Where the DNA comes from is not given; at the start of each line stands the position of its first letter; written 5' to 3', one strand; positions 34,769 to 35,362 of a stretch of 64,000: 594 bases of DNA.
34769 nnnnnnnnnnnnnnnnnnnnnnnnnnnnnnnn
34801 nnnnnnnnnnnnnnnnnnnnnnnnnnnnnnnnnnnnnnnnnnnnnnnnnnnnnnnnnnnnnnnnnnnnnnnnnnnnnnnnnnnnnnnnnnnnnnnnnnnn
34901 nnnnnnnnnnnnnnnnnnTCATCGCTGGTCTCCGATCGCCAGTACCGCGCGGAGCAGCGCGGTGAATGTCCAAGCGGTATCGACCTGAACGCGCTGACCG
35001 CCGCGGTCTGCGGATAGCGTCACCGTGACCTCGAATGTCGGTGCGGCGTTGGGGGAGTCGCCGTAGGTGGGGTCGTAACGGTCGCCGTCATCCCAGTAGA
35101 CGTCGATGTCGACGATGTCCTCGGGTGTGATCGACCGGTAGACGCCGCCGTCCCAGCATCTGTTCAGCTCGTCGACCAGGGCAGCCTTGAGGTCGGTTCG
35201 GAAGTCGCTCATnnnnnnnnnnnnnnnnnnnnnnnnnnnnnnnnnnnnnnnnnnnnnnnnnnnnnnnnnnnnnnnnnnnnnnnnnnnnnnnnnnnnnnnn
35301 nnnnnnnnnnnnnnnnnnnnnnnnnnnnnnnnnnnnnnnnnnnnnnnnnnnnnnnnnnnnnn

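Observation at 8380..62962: Family of at least seven repeated leftward promoter-operator-leader modules sharing a 7-4-7 palindrome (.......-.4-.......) and a GGGA-N4-5-AACCC start-associated leader motif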

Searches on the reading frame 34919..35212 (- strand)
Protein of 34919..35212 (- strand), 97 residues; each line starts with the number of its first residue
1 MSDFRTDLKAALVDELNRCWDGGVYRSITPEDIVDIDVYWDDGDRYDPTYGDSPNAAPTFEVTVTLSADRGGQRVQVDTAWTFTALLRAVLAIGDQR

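Call 104: search_protein_families(library=pfam, max_evalue=0.01, proteins=[window:34919-35212:-])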
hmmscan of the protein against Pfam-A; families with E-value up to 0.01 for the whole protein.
window:34919-35212:- (97 aa): 0 families
